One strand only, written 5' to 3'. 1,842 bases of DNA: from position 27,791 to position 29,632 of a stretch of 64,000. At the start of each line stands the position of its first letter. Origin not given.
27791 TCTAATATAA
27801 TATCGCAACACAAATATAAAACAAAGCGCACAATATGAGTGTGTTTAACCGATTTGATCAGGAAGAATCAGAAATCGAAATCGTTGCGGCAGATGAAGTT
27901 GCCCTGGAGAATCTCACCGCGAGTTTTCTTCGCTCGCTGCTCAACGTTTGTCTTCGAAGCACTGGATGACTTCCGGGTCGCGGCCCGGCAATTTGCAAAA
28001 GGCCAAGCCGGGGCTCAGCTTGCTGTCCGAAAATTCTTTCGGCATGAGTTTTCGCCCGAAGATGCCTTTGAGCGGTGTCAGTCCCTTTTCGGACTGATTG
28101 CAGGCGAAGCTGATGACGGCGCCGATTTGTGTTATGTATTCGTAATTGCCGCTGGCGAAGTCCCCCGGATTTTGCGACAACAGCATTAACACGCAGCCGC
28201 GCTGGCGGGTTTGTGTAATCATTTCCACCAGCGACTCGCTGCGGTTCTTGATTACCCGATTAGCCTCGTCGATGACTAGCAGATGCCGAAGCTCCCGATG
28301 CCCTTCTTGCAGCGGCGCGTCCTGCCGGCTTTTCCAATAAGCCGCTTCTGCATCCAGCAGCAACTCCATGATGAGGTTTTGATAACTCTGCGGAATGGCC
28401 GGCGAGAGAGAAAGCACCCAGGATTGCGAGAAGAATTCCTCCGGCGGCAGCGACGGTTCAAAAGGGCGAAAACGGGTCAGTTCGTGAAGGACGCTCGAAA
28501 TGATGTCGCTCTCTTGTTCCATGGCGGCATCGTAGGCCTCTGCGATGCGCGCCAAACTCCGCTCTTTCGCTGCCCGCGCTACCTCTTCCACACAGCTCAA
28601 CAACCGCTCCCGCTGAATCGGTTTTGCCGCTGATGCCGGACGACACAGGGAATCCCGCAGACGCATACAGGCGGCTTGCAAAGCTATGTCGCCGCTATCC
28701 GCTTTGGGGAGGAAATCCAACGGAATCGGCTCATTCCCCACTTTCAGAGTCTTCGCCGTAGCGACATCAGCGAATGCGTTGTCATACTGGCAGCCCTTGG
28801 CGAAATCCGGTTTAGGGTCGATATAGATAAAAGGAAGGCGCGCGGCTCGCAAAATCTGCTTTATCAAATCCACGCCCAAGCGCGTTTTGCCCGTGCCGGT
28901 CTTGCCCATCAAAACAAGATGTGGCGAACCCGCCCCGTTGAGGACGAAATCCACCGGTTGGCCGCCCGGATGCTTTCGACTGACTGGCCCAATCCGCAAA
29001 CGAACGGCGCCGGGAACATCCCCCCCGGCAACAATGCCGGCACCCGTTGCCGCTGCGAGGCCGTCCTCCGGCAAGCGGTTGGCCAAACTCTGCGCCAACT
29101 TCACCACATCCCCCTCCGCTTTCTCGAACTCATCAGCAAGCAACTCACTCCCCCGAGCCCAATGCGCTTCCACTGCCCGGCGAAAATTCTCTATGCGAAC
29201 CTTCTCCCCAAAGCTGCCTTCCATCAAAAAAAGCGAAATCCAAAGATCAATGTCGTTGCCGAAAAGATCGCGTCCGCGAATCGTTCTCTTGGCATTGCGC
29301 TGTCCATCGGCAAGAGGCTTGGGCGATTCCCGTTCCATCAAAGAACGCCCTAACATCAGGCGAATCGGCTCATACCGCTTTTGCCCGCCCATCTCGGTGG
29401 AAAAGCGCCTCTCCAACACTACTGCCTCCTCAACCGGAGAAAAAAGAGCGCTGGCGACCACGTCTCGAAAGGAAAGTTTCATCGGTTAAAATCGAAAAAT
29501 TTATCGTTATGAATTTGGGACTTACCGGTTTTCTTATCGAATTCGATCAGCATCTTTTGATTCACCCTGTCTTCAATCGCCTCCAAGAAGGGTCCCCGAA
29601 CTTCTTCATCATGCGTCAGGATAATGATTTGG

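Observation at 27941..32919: Minimal dnd-type phosphorothioation operon (dndC - small ORF - dndD - dndE::ATPase) with no dndA, dndB or restriction partner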

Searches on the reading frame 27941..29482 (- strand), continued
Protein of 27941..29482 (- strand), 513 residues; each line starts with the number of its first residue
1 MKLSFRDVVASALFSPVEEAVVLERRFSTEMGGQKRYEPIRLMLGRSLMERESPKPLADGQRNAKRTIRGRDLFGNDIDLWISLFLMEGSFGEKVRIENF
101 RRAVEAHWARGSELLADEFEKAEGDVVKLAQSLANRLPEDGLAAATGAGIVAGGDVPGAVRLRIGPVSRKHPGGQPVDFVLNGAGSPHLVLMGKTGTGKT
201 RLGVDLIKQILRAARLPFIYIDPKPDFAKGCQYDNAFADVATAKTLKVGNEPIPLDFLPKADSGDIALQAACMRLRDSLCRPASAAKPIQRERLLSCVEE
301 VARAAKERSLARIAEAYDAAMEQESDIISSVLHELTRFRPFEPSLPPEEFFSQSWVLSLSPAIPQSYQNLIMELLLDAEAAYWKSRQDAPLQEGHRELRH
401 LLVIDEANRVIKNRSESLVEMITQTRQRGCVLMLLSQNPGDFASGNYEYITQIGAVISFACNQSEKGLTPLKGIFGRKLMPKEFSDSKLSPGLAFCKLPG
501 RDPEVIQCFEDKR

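Call 37: predict_structure(alignment_id=A1)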
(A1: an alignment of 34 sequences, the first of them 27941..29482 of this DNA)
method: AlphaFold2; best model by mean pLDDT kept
length: 513 residues; sequences in the alignment: 34
mean_pLDDT: 88.0   pTM: 0.68
mean pLDDT of the five models: 88.0, 85.5, 85.5, 83.6, 82.5
residues with pLDDT >= 90: 310; 70-90: 175; 50-70: 11; < 50: 17
segments of 3 or more residues with pLDDT < 50: 140-155
pLDDT, mean of each block of 10 residues (from residue 1): 90 96 91 82 94 88 91 94 87 86 96 96 90 78 36 56 88 86 88 91 96 95 92 94 95 94 86 92 90 96 90 95 86 94 95 97 93 93 90 89 90 78 87 90 65 89 81 86 90 92 92 63
secondary structure, 60 per line:
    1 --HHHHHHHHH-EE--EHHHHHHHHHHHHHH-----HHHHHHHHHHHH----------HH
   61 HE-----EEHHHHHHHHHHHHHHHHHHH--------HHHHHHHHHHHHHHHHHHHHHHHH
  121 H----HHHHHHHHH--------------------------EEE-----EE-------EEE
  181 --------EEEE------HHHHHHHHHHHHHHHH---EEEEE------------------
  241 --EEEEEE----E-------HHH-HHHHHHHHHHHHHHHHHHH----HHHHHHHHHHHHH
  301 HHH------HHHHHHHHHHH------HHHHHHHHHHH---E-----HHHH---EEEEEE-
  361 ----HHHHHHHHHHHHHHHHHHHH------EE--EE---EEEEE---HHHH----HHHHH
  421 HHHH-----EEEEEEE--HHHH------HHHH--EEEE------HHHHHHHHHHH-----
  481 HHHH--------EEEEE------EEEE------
elements in order: H3-11 H18-31 H37-48 H70-88 H97-121 H126-134 E161-163 E178-180 E189-192 H199-214 E218-222 E243-248 H265-283 H288-303 H310-320 H327-337 H347-350 E354-359 H365-384 E400-404 H408-411 H416-424 E430-436 H439-442 H449-452 E455-458 H465-475 H481-484 E493-497 E504-507

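Call 41: fold_search(model_id=the predicted structure, library=pdb)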
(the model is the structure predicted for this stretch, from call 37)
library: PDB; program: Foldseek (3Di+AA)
matches with E <= 10: 1248; with E <= 0.001: 98
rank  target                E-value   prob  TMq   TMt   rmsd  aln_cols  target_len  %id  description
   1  7es4                  3.9e-18  1.00  0.59  0.80   3.5       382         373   17  the crystral structure of DndH-C-domain (released 2022-05-11)
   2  4d2i_B                2.2e-09  1.00  0.44  0.49   5.8       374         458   17  Crystal structure of the HerA hexameric DNA translocase from Sulfolobus solfataricus bound to AMP-PNP (released 2014-12-03)
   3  4d2i_A                2.6e-09  1.00  0.44  0.48   7.7       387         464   14  Crystal structure of the HerA hexameric DNA translocase from Sulfolobus solfataricus bound to AMP-PNP (released 2014-12-03)
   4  8wfd_C                3.4e-09  1.00  0.42  0.39   7.2       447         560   13  The cryo-EM structure of TdpAB in complex with AMPPNP and DNA (released 2025-01-22)
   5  8wfd_E                6.9e-09  1.00  0.39  0.35  10.9       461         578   14  The cryo-EM structure of TdpAB in complex with AMPPNP and DNA (released 2025-01-22)
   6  8zit_O                6.9e-09  1.00  0.39  0.35  11.7       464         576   15  DUF4297-HerA complex with DNA and ATPgamaS (released 2025-03-12)
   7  4ag6_B                7.3e-09  1.00  0.51  0.66   6.9       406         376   14  Structure of VirB4 of Thermoanaerobacter pseudethanolicus (released 2012-07-04)
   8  8xau_F                8.5e-09  1.00  0.39  0.38  10.8       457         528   13  Cryo-EM structure of HerA (released 2024-06-05)
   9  8rtd_T                9.5e-09  1.00  0.46  0.31   5.2       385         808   14  Stalk-Arches-IMC structure from the fully-assembled R388 type IV secretion system determined by cryo-EM. (released 2024-06-19)
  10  8rtd_O                1.1e-08  1.00  0.48  0.32   4.8       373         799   15  Stalk-Arches-IMC structure from the fully-assembled R388 type IV secretion system determined by cryo-EM. (released 2024-06-19)
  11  8zir_M                1.2e-08  1.00  0.38  0.36  11.9       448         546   16  DUF4297-HerA complex (released 2025-03-12)
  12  8zir_R                1.3e-08  1.00  0.34  0.32  14.0       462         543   12  DUF4297-HerA complex (released 2025-03-12)
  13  9x1m_A                1.5e-08  1.00  0.39  0.35  11.3       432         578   12  The cryo-EM structure of HerA-NurA complex with AMPPNP and dsDNA from Thermococcus kodakarensis (released 2026-02-04)
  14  8wet_A                1.5e-08  1.00  0.40  0.35  10.6       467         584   14  The cryo-EM structure of TdpAB complex (released 2025-01-22)
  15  8zit_M                1.7e-08  1.00  0.40  0.35  11.3       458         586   12  DUF4297-HerA complex with DNA and ATPgamaS (released 2025-03-12)
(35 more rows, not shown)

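Call 62: search_protein_representatives(alignment_id=A1)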
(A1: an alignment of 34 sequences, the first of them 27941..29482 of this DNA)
Query: 34 sequences, 514 profile positions. Proteins with E-value up to 0.001 (for the whole library): 2786; up to 1e-10: 799; up to 1e-30: 164. The best 150 are listed.
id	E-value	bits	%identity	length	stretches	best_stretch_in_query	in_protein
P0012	3.8e-220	748.4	-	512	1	1-512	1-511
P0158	8.0e-219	744.0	-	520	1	1-512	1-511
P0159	1.0e-187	641.4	-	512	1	1-513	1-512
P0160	1.3e-185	634.5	-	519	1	4-513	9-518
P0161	2.1e-185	633.7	-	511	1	1-512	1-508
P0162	4.2e-181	619.5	-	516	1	1-513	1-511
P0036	5.6e-181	619.1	-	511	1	1-512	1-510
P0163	2.2e-177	607.3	-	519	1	1-514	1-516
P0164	4.9e-172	589.6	-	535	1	5-513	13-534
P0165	4.9e-162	556.6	-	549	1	1-513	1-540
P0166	5.6e-162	556.4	-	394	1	127-513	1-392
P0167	6.6e-152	523.2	-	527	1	5-512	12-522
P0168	5.2e-138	477.4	-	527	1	8-513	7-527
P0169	2.3e-119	415.8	-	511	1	7-513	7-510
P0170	1.5e-116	406.5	-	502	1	7-502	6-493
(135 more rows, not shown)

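Call 79: search_protein_families(library=pfam, proteins=[L024:2971-4200:-, L026:11998-13359:+, L022:11970-13328:+, L011:11724-12431:+, L030:3992-6040:-], max_evalue=0.01)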
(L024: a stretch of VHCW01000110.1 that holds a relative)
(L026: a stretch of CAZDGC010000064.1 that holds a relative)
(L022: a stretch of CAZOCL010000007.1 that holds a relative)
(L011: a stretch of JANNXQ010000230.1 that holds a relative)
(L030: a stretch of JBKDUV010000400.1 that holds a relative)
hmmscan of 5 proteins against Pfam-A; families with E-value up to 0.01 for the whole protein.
L024:2971-4200:- (409 aa): 4 families
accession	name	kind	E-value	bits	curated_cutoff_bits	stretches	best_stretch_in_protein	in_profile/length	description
PF00266.25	Aminotran_5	-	3.2e-77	260.5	21.5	2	140-393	109-368/371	Aminotransferase class-V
PF01212.27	Beta_elim_lyase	-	1.9e-05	24.6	27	1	141-243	92-210/288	Beta-eliminating lyase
PF00155.27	Aminotran_1_2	-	2.7e-05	24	19.7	0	147-206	115-185/361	Aminotransferase class I and II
PF01041.23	DegT_DnrJ_EryC1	-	0.0062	16.2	19.8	0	153-213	94-152/360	DegT/DnrJ/EryC1/StrS aminotransferase family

L026:11998-13359:+ (453 aa): 1 family
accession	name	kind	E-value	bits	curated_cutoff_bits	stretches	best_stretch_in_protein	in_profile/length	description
PF14072.11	DndB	-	7.9e-15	55.2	29.1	1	43-216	1-159/338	DNA-sulfur modification-associated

L022:11970-13328:+ (452 aa): 1 family
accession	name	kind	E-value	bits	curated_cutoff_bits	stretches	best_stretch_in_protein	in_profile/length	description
PF14072.11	DndB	-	3.6e-24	85.9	29.1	1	49-396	1-306/338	DNA-sulfur modification-associated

L011:11724-12431:+ (235 aa): 0 families

L030:3992-6040:- (682 aa): 2 families
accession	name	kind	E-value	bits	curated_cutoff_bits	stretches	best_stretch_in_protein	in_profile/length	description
PF13489.12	Methyltransf_23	-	9.7e-05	22.6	27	1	196-279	9-109/164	Methyltransferase domain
PF18780.6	HNH_repeat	-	0.00052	20.7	26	1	391-439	3-42/54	Homing endonuclease associated repeat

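Call 81: list_cluster_members(proteins=[P0001])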
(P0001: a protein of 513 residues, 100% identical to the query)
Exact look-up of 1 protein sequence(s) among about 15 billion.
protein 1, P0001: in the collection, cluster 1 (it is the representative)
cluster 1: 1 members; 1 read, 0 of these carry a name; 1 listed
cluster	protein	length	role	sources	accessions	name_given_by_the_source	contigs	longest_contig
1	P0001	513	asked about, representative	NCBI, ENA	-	-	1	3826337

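Call 91: search_protein_families(library=ncbifam, proteins=[L011:11724-12431:+, L030:3992-6040:-, L026:11998-13359:+, L022:11970-13328:+, L024:2971-4200:-], max_evalue=0.001)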
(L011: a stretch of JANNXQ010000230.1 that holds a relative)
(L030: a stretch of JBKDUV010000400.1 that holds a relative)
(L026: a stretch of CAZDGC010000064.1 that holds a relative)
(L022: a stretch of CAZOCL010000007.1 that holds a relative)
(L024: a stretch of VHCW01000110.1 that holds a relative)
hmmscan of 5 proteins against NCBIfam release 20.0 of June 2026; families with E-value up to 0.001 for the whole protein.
L011:11724-12431:+ (235 aa): 0 families

L030:3992-6040:- (682 aa): 2 families
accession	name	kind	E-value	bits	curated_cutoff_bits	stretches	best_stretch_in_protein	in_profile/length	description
TIGR04096.1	dnd_rel_methyl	subfamily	8.3e-166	552.4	150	2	184-635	2-440/478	DNA phosphorothioation-associated putative methyltransferase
NF008405.0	PRK11207.1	equivalog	0.00097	18.6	218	0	191-240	10-59/198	tellurite resistance methyltransferase TehB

L026:11998-13359:+ (453 aa): 3 families
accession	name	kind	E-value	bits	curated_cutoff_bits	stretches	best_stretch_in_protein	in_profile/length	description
TIGR04172.1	DGQHR_dnd_1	hypoth_equivalog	1.9e-124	415.6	450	1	44-429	2-378/381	DNA phosphorothioation-associated DGQHR protein 1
TIGR03187.1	DGQHR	domain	1.8e-49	168.9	58.85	1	45-382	1-276/276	DGQHR domain-containing protein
NF041060.1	DpdB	equivalog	1.2e-17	63.8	300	1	43-281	3-229/352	DGQHR domain-containing protein DpdB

L022:11970-13328:+ (452 aa): 3 families
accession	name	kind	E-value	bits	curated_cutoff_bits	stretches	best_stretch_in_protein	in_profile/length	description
TIGR03187.1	DGQHR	domain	2.2e-32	112.9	58.85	1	57-370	7-275/276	DGQHR domain-containing protein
TIGR03233.1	DNA_S_dndB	equivalog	1.6e-14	53.8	328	1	48-337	5-257/355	DNA sulfur modification protein DndB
TIGR04172.1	DGQHR_dnd_1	hypoth_equivalog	3.3e-07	29.7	450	1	61-225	13-164/381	DNA phosphorothioation-associated DGQHR protein 1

L024:2971-4200:- (409 aa): 26 families (the best 25 are shown)
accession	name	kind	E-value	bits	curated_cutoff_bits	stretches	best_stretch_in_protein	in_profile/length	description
TIGR03402.1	FeS_nifS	equivalog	2.8e-146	487.2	530.75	2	141-401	107-367/379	cysteine desulfurase NifS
TIGR03235.1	DNA_S_dndA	equivalog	3.9e-106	355.3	480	2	144-384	112-353/353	cysteine desulfurase DndA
NF010611.0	PRK14012.1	equivalog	9.5e-105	350.8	548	1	2-404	7-379/406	IscS subfamily cysteine desulfurase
TIGR02006.1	IscS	equivalog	3e-102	342.6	643.2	2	137-402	109-373/402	IscS subfamily cysteine desulfurase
TIGR03403.1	nifS_epsilon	equivalog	1.9e-100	336.4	587.7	2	141-407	111-376/382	NifS family cysteine desulfurase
NF002806.0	PRK02948.1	subfamily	8.2e-80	268.6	304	2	138-402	106-370/381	IscS subfamily cysteine desulfurase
TIGR01979.1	sufS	subfamily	2.6e-38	131.9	475.1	2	142-356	131-362/403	SufS family cysteine desulfurase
TIGR01977.1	am_tr_V_EF2568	hypoth_equivalog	4.7e-37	127.9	377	2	140-400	107-373/376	cysteine desulfurase family protein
TIGR01976.1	am_tr_V_VC1184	hypoth_equivalog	2.1e-24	86.6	352.35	2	139-247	126-234/401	cysteine desulfurase-like protein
NF040779.1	Sec_lyase_SclA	exception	3.3e-23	82.2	525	2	140-258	106-227/378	selenocysteine lyase SclA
NF041166.1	f2_encap_cargo1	exception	4.5e-23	82.2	800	1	145-247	361-463/623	family 2A encapsulin nanocompartment cargo protein cysteine desulfurase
NF008126.0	PRK10874.1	equivalog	1.4e-19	70.5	607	2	144-247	134-237/401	cysteine desulfurase CsdA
TIGR03392.1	FeS_syn_CsdA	equivalog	2.1e-17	63.4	493.6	2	144-246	131-233/398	cysteine desulfurase CsdA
NF006791.0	PRK09295.1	equivalog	4.1e-15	55.8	661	1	144-247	138-241/406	cysteine desulfurase SufS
TIGR04343.1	egtE_PLP_lyase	equivalog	5.1e-13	48.6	400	1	145-246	117-217/370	ergothioneine biosynthesis PLP-dependent enzyme EgtE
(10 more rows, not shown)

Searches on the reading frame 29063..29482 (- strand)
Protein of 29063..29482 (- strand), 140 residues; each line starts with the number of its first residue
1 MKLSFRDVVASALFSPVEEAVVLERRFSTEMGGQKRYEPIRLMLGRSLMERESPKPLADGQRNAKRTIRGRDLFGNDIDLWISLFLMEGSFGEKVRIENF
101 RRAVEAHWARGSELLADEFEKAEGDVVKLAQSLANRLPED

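Call 86: search_solved_structures(query=A2, max_evalue=10, show_alignments=2)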
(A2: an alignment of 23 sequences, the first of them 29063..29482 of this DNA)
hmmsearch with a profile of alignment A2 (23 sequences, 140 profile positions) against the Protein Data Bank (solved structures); distinct sequences matched with E-value up to 10: 3.
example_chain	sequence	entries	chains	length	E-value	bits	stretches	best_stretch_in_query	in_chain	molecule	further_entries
9dbd_A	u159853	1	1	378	0.0015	21.7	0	92-110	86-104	Tet4 Variant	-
9dbf_A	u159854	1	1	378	0.0015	21.7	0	92-110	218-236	Tet4 Variant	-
7x4e_A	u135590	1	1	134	0.28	14.3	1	26-118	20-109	DNA sulfur modification protein DndE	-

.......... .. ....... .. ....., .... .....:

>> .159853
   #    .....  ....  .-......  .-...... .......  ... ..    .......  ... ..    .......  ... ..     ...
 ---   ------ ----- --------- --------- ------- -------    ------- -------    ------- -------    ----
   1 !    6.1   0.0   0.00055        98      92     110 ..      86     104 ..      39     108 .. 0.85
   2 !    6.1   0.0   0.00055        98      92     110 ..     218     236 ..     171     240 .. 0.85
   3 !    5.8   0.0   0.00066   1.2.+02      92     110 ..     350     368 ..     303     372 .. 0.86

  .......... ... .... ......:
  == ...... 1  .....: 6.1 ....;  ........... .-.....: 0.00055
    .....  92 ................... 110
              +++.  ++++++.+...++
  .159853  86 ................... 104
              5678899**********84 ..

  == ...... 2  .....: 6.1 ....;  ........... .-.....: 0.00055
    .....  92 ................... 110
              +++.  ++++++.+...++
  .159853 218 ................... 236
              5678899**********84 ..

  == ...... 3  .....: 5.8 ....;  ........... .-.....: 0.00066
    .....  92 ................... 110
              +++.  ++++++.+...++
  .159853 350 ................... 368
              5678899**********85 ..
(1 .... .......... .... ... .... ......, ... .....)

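Call 92: predict_structure(alignment_id=A2)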
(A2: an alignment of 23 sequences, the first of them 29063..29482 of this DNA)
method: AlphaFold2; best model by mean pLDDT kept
length: 140 residues; sequences in the alignment: 23
mean_pLDDT: 91.6   pTM: 0.87
mean pLDDT of the five models: 91.6, 91.0, 90.8, 88.9, 88.6
residues with pLDDT >= 90: 105; 70-90: 33; 50-70: 2; < 50: 0
segments of 3 or more residues with pLDDT < 50: none
pLDDT, mean of each block of 10 residues (from residue 1): 88 96 91 85 95 90 90 96 91 88 97 96 93 87
secondary structure, 60 per line:
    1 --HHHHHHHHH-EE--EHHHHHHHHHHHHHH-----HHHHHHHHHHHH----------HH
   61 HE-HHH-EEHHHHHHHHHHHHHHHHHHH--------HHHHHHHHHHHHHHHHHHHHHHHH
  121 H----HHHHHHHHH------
elements in order: H3-11 H18-31 H37-48 H70-88 H97-121 H126-134

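Call 94: fold_search(model_id=the predicted structure, library=pdb)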
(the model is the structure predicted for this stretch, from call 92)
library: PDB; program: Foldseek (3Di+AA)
matches with E <= 10: 73; with E <= 0.001: 0
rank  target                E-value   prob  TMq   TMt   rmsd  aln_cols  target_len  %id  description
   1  7x4e                  2.8e-03  1.00  0.63  0.75   3.2       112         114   17  Structure of 10635-DndE (released 2022-04-20)
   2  4lrv_I                9.2e-03  1.00  0.56  0.73   3.4       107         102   11  Crystal structure of DndE from Escherichia coli B7A involved in DNA phosphorothioation modification (released 2013-08-28)
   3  4lrv_C                1.1e-02  1.00  0.61  0.79   2.4       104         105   12  Crystal structure of DndE from Escherichia coli B7A involved in DNA phosphorothioation modification (released 2013-08-28)
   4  4lrv_B                2.0e-02  1.00  0.59  0.76   2.9       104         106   14  Crystal structure of DndE from Escherichia coli B7A involved in DNA phosphorothioation modification (released 2013-08-28)
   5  4lrv_G                2.6e-02  1.00  0.60  0.77   2.6       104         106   13  Crystal structure of DndE from Escherichia coli B7A involved in DNA phosphorothioation modification (released 2013-08-28)
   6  4lrv_A                2.6e-02  1.00  0.59  0.75   3.1       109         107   13  Crystal structure of DndE from Escherichia coli B7A involved in DNA phosphorothioation modification (released 2013-08-28)
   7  5wtu_C                2.9e-02  1.00  0.52  0.70   3.7       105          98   11  Crystal structure of DndE G21/24K mutant involved in DNA phosphorothioation (released 2018-02-21)
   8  4lrv_F                3.2e-02  1.00  0.53  0.69   3.8       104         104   12  Crystal structure of DndE from Escherichia coli B7A involved in DNA phosphorothioation modification (released 2013-08-28)
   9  4lrv_E                4.3e-02  1.00  0.54  0.71   3.5       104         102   12  Crystal structure of DndE from Escherichia coli B7A involved in DNA phosphorothioation modification (released 2013-08-28)
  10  4lrv_P                8.0e-02  1.00  0.55  0.72   3.3       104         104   12  Crystal structure of DndE from Escherichia coli B7A involved in DNA phosphorothioation modification (released 2013-08-28)
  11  4lrv_N                9.0e-02  1.00  0.59  0.77   2.4       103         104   13  Crystal structure of DndE from Escherichia coli B7A involved in DNA phosphorothioation modification (released 2013-08-28)
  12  4lrv_M                1.1e-01  1.00  0.56  0.71   3.3       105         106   12  Crystal structure of DndE from Escherichia coli B7A involved in DNA phosphorothioation modification (released 2013-08-28)
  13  4lrv_K                1.3e-01  1.00  0.55  0.71   3.4       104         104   12  Crystal structure of DndE from Escherichia coli B7A involved in DNA phosphorothioation modification (released 2013-08-28)
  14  5wtu_D                1.5e-01  0.99  0.50  0.70   3.9       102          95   12  Crystal structure of DndE G21/24K mutant involved in DNA phosphorothioation (released 2018-02-21)
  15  4lrv_L                1.9e-01  0.99  0.55  0.73   3.0       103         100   14  Crystal structure of DndE from Escherichia coli B7A involved in DNA phosphorothioation modification (released 2013-08-28)
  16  5wtu_A                2.5e-01  0.99  0.58  0.75   2.8       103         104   12  Crystal structure of DndE G21/24K mutant involved in DNA phosphorothioation (released 2018-02-21)
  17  5wtu_B                4.5e-01  0.96  0.51  0.74   3.2       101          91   10  Crystal structure of DndE G21/24K mutant involved in DNA phosphorothioation (released 2018-02-21)
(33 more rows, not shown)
